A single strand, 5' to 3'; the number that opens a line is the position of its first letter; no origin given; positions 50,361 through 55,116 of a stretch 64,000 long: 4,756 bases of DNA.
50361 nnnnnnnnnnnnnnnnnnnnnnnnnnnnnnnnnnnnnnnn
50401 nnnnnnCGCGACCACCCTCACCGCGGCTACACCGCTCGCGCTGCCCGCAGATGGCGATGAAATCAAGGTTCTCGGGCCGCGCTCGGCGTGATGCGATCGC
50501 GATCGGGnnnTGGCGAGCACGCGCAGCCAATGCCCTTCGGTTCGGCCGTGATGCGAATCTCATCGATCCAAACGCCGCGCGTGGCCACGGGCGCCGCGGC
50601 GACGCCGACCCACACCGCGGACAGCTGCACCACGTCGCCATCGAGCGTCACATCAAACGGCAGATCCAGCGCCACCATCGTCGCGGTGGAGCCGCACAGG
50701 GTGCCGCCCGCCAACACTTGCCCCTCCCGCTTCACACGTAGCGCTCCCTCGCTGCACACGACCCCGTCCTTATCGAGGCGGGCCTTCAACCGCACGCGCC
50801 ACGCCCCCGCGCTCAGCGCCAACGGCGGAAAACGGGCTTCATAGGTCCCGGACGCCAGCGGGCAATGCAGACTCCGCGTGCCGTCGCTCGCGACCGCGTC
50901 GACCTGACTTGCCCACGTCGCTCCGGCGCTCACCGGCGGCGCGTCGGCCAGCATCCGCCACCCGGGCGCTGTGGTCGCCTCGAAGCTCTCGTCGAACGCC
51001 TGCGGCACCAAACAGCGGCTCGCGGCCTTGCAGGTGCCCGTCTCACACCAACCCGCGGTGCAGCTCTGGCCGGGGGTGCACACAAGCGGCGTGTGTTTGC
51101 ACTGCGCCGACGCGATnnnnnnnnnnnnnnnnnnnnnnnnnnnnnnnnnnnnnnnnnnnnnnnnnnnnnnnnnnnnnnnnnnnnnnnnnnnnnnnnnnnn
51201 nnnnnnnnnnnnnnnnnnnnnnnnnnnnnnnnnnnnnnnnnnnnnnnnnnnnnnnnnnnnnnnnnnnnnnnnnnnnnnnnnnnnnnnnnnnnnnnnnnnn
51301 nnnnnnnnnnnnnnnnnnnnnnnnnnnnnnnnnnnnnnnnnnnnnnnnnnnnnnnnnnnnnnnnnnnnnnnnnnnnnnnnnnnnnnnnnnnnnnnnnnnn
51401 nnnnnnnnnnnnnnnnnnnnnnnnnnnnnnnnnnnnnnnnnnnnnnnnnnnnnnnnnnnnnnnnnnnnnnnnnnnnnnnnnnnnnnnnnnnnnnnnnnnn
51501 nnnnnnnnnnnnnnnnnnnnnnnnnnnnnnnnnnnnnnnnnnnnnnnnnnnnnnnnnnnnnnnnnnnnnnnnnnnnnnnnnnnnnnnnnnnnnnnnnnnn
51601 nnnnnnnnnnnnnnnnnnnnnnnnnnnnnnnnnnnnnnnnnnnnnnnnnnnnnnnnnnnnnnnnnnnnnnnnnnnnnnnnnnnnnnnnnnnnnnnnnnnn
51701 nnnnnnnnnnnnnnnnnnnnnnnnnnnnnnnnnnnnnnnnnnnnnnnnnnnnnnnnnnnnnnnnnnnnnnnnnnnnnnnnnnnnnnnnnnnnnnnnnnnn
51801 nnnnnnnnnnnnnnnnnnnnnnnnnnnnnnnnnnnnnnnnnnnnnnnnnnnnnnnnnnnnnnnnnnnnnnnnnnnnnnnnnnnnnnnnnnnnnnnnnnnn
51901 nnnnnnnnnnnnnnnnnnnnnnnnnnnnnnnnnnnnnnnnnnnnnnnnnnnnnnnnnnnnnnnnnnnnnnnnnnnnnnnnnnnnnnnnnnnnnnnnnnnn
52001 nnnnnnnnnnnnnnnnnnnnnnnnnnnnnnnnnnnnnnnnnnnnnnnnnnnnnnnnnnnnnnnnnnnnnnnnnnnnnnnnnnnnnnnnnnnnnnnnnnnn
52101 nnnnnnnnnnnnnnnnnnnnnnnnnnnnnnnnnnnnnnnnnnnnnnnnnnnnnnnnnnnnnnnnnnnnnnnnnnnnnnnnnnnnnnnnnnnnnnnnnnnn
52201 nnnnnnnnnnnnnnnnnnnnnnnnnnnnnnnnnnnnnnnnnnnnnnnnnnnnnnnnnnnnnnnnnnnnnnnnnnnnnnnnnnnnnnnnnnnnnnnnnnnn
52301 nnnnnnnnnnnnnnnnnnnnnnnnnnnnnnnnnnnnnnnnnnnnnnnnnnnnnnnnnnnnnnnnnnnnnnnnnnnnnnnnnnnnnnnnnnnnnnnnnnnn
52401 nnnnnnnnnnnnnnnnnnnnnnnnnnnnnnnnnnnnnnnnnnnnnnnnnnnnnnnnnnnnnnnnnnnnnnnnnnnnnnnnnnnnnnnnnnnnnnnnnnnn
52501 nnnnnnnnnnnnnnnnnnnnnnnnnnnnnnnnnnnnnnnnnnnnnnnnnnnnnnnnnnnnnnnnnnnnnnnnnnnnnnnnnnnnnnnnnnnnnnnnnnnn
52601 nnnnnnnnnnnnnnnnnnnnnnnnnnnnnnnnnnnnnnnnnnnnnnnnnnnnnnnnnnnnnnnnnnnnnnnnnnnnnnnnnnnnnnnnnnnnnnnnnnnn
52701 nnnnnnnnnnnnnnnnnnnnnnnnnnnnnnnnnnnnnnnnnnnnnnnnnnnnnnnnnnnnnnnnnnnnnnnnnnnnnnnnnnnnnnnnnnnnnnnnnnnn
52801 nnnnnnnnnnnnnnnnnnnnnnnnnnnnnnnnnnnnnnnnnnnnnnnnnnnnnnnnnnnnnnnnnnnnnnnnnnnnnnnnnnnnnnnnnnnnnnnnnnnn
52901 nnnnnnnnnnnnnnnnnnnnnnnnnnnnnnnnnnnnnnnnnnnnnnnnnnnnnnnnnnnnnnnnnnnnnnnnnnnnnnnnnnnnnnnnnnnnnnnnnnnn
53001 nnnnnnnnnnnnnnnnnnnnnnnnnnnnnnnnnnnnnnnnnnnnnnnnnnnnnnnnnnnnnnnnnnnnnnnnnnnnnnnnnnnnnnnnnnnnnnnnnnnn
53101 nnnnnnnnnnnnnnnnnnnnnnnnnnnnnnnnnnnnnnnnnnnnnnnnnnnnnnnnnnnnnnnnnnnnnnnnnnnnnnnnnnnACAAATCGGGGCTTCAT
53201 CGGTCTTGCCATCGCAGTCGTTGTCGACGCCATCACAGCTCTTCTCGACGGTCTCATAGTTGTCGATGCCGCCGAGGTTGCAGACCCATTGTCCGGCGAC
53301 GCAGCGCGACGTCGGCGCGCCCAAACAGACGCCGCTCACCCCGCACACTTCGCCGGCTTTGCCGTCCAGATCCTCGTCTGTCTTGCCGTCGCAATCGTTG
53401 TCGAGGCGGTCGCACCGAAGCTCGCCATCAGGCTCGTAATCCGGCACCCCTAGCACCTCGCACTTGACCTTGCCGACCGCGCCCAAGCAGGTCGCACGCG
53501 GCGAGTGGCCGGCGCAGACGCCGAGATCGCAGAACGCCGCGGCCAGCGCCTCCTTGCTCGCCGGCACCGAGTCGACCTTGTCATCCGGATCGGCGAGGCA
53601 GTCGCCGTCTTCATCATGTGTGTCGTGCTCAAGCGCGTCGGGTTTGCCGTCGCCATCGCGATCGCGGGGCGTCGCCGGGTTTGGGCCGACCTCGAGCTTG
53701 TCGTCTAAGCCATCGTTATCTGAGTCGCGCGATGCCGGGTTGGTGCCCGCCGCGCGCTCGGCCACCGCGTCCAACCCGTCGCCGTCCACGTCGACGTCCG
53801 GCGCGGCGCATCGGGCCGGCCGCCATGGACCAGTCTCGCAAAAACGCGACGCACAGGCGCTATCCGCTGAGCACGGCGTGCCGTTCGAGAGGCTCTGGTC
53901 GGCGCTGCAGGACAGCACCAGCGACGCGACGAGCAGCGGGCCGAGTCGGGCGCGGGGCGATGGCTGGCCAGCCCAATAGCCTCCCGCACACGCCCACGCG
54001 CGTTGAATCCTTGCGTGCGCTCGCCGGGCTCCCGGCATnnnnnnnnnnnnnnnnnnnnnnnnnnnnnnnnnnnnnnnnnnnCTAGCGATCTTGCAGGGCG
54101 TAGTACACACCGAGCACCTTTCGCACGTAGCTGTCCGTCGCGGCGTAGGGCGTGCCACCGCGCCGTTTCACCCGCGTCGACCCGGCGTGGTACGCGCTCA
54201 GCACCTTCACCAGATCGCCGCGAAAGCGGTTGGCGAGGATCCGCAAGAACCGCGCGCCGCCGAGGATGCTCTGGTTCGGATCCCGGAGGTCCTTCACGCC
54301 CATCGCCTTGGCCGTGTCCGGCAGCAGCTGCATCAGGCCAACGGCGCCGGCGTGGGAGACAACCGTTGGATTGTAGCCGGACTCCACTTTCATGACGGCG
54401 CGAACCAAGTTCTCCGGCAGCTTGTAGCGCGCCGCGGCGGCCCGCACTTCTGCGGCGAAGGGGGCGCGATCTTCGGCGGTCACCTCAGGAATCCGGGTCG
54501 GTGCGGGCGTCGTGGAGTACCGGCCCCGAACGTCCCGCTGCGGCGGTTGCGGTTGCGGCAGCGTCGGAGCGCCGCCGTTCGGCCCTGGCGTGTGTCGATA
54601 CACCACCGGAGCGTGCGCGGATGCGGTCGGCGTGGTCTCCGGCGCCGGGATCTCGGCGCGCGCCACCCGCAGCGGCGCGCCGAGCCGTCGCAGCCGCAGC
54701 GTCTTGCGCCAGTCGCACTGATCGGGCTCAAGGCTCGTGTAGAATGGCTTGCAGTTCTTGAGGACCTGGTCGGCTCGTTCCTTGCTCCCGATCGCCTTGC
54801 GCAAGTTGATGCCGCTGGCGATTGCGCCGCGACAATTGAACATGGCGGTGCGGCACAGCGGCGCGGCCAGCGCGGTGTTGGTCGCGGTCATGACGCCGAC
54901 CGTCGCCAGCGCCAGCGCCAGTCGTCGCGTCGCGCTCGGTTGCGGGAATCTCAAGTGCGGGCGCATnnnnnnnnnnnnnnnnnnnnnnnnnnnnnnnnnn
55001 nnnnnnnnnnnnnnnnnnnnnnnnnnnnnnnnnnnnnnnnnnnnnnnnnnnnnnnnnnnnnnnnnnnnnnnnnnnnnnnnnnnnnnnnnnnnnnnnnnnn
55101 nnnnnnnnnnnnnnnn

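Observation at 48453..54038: Translationally coupled secreted module: giant Cys-rich repeat protein, Kelch propeller lipoprotein, and a low-GC Cys-rich lipoprotein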

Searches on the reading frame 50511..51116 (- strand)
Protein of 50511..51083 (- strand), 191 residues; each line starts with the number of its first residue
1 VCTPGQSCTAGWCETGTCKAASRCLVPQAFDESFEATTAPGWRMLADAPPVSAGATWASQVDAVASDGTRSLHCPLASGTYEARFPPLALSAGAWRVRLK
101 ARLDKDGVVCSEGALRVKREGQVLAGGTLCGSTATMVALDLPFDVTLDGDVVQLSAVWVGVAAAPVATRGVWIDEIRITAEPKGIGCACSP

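Call 31: find_homologous_proteins(query=window:50511-51083:-, max_evalue=0.001)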
Query window:50511-51083:- (191 aa): 1 proteins with E <= 0.001 among 1072 candidates.
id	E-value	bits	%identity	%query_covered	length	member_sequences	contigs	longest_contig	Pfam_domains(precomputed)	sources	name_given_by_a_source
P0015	4.2e-56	208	57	87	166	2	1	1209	-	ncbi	-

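Call 34: search_protein_families(library=pfam, proteins=[window:50511-51083:-], max_evalue=10)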
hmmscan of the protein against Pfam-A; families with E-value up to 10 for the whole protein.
window:50511-51083:- (191 aa): 0 families

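Call 50: predict_structure(alignment_id=A2)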
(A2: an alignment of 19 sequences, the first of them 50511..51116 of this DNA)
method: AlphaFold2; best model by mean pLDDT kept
length: 202 residues; sequences in the alignment: 19
mean_pLDDT: 87.0   pTM: 0.83
mean pLDDT of the five models: 87.0, 86.6, 82.6, 82.0, 79.1
residues with pLDDT >= 90: 127; 70-90: 46; 50-70: 22; < 50: 7
segments of 3 or more residues with pLDDT < 50: 4-8
pLDDT, mean of each block of 10 residues (from residue 1): 47 63 84 90 91 84 76 94 96 94 93 94 96 97 95 91 94 93 97 74 66
secondary structure, 60 per line:
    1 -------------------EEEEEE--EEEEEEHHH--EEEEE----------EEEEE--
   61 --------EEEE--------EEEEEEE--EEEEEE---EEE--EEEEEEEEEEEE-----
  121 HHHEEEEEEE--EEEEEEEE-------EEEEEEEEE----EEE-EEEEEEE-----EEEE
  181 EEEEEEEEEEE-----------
elements in order: E20-25 E28-33 E39-43 E54-58 E69-72 E81-87 E90-95 E99-101 E104-115 E124-130 E133-140 E148-156 E161-163 E165-171 E177-191

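Call 53: fold_search(model_id=the predicted structure, library=pdb)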
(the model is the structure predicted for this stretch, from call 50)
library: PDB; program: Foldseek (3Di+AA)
matches with E <= 10: 1528; with E <= 0.001: 81
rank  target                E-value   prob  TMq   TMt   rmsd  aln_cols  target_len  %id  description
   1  1k42_MODEL_1_A        3.1e-06  1.00  0.50  0.58   4.1       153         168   20  The Solution Structure of the CBM4-2 Carbohydrate Binding Module from a Thermostable Rhodothermus marinus Xyla (released 2002-05-29)
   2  4gwm_A                3.3e-05  1.00  0.54  0.21   5.7       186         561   13  Crystal structure of human promeprin beta (released 2012-09-19)
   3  2y6k_A                3.8e-05  1.00  0.51  0.60   6.7       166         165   17  Xylotetraose bound to X-2 engineered mutated CBM4-2 Carbohydrate Binding Module from a Thermostable Rhodothermus marin (released 2012-03-07)
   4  4bj0_A                5.5e-05  1.00  0.48  0.57   6.9       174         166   17  Xyloglucan binding module (CBM4-2 X2-L110F) in complex with branched xyloses (released 2014-04-23)
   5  4itc                  6.2e-05  1.00  0.50  0.59   5.6       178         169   12  Crystal Structure Analysis of the K1 Cleaved Adhesin domain of Lys-gingipain (Kgp) from Porphyromonas gingivalis W83 (released 2013-09-25)
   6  2xom_A                7.2e-05  1.00  0.52  0.69   4.4       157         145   15  Atomic resolution structure of TmCBM61 in complex with beta-1,4- galactotriose (released 2010-09-08)
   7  8ic1_A                7.2e-05  1.00  0.41  0.19   6.5       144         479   17  endo-alpha-D-arabinanase EndoMA1 D51N mutant from Microbacterium arabinogalactanolyticum in complex with arabinooligos (released 2023-08-16)
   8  8hhv_A                7.6e-05  1.00  0.41  0.19   6.5       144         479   17  endo-alpha-D-arabinanase EndoMA1 from Microbacterium arabinogalactanolyticum (released 2023-08-16)
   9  5fui                  1.2e-04  1.00  0.37  0.55   7.6       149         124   15  Crystal structure of the C-terminal CBM6 of LamC a marine laminarianse from Zobellia galactanivorans (released 2016-03-02)
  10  7ehg_E                1.3e-04  1.00  0.40  0.54   8.3       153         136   17  Crystal Structure of MiXBM (released 2022-03-30)
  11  7r1e_B                1.5e-04  1.00  0.40  0.15   3.9       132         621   13  Mosquitocidal Cry11Ba determined at pH 10.4 from naturally-occurring nanocrystals by Serial femtosecond crystallograph (released 2022-07-27)
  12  8xmz_A                1.6e-04  1.00  0.47  0.66   4.0       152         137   16  Crystal structure of a novel porphyran-binding carbohydrate binding module (released 2024-01-17)
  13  7ehg_G                2.0e-04  1.00  0.39  0.55   7.0       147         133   18  Crystal Structure of MiXBM (released 2022-03-30)
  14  7uab_E                2.1e-04  1.00  0.50  0.21   6.1       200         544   12  Human pro-meprin alpha (zymogen state) (released 2022-11-02)
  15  6sh9_B                2.1e-04  1.00  0.39  0.07   6.5       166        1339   10  EngBF DARPin Fusion 4b D12 (released 2019-11-06)
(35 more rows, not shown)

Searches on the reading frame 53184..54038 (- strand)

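Call 34: search_protein_families(library=pfam, proteins=[window:53184-54038:-], max_evalue=10)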
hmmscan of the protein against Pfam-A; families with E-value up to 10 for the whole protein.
window:53184-54038:- (285 aa): 2 families
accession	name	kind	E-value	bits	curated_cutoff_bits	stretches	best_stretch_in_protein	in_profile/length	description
PF11617.13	Cu-binding_MopE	-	2.2e-06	28.2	27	2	265-281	15-30/30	Putative metal-binding motif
PF18884.5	TSP3_bac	-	4.4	7.7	25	2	83-101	1-19/22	Bacterial TSP3 repeat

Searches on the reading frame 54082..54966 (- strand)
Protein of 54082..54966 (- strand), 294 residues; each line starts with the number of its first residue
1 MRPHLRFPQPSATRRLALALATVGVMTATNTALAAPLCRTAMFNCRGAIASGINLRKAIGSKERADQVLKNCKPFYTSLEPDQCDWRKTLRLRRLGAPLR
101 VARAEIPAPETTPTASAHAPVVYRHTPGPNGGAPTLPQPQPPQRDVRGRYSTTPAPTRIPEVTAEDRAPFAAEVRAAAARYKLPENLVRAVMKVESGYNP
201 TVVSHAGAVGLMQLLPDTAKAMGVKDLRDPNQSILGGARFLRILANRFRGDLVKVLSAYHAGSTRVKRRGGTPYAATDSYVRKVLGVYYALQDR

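Call 3: search_protein_families(library=pfam, proteins=[window:54082-54966:-], max_evalue=0.01)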
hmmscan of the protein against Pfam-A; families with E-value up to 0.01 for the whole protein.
window:54082-54966:- (294 aa): 2 families
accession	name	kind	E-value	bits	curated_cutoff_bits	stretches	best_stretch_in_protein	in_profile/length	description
PF01464.25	SLT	-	6e-27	94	21.3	1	175-277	4-112/117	Transglycosylase SLT domain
PF13406.11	SLT_2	-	0.0074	16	24.3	0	204-229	151-176/292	Transglycosylase SLT domain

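Call 4: search_protein_families(library=ncbifam, proteins=[window:54082-54966:-], max_evalue=0.01)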
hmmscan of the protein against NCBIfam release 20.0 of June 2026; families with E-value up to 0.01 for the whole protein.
window:54082-54966:- (294 aa): 7 families
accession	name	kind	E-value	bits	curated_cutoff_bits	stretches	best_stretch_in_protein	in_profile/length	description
NF047373.1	BB0259_flg_lyt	exception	4.6e-27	95.1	234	1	169-268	547-652/705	flagellar assembly lytic transglycosylase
NF008112.0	PRK10859.1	equivalog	2.3e-13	49.4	354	1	186-248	304-366/483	membrane-bound lytic murein transglycosylase MltF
NF008670.0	PRK11671.1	equivalog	1.4e-11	44.2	375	1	170-257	192-290/359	membrane-bound lytic murein transglycosylase MltC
NF008631.0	PRK11619.1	equivalog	5.1e-09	35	536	1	169-269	476-588/644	murein transglycosylase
NF008050.0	PRK10783.1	equivalog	7.1e-08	31.2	508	1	180-268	114-207/457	murein transglycosylase D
NF012014.0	PRK15470.1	equivalog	2.2e-07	30.7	233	1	157-243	29-123/203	membrane-bound lytic murein transglycosylase EmtA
NF011856.0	PRK15328.1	equivalog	0.0019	17.8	208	1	172-269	20-126/160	type III secretion system invasion protein IagB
